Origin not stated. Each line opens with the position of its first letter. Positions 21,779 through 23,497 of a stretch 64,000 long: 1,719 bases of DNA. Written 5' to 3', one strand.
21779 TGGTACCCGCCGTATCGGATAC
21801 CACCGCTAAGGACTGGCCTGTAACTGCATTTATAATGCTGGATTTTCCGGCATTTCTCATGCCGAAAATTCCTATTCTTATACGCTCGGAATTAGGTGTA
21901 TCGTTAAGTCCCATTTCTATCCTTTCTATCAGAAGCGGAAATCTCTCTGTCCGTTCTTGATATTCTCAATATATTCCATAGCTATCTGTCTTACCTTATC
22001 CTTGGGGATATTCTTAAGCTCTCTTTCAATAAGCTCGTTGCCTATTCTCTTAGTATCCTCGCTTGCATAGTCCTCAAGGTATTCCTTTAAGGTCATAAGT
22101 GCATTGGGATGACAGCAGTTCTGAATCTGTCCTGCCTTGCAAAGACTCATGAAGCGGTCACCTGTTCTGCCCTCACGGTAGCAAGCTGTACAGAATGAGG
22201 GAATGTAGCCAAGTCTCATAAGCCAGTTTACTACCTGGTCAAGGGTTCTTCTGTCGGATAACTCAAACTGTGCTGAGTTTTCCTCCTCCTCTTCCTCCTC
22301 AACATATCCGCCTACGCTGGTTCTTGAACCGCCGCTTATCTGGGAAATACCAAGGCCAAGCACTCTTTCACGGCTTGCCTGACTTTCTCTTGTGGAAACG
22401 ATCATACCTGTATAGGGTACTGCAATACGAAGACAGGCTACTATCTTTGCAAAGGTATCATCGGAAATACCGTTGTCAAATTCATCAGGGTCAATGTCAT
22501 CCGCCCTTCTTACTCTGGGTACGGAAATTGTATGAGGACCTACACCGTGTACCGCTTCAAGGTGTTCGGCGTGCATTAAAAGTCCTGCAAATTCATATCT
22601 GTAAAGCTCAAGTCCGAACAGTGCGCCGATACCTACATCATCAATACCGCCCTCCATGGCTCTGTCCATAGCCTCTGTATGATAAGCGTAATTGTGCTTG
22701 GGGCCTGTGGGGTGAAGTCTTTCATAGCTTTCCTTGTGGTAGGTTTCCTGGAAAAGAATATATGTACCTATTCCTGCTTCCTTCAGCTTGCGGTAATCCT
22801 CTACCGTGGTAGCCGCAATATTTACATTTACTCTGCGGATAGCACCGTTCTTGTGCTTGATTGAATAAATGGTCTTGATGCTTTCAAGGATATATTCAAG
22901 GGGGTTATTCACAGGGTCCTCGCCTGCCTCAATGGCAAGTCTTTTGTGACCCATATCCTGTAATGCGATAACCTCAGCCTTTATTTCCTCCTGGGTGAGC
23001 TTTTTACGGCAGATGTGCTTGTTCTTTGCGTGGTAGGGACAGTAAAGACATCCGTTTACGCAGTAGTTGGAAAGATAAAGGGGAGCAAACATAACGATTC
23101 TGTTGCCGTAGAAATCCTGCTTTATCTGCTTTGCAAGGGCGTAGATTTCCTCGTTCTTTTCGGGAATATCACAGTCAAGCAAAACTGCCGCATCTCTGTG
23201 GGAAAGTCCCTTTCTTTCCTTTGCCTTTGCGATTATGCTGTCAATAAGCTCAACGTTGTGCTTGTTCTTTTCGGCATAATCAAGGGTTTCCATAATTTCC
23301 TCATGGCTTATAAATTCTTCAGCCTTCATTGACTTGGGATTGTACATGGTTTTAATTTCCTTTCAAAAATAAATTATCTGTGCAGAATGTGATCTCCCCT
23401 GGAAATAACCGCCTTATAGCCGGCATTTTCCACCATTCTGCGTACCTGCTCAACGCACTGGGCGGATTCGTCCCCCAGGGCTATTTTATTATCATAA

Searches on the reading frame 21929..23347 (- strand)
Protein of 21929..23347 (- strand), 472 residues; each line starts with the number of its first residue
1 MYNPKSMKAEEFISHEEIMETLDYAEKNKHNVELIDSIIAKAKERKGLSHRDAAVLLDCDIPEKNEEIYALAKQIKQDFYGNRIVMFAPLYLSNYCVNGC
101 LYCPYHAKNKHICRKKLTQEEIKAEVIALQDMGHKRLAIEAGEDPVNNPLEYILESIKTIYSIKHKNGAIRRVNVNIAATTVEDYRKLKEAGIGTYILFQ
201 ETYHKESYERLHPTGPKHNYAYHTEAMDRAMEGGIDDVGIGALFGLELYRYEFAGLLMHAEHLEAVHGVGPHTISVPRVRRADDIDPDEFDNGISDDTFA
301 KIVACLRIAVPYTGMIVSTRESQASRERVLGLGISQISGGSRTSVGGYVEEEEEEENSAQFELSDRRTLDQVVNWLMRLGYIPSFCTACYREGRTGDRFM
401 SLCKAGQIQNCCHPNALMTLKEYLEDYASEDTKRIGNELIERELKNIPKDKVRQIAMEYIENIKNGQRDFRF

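Call 59: search_protein_families(library=pfam, proteins=[window:21929-23347:-], max_evalue=0.00001)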
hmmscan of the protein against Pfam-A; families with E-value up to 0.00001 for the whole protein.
window:21929-23347:- (472 aa): 2 families
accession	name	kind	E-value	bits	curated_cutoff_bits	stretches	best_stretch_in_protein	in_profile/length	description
PF06968.18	BATS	-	9.3e-18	64.6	22.2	1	275-381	1-87/88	Biotin and Thiamin Synthesis associated domain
PF04055.27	Radical_SAM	-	5.1e-17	63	29.5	1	92-243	3-149/166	Radical SAM superfamily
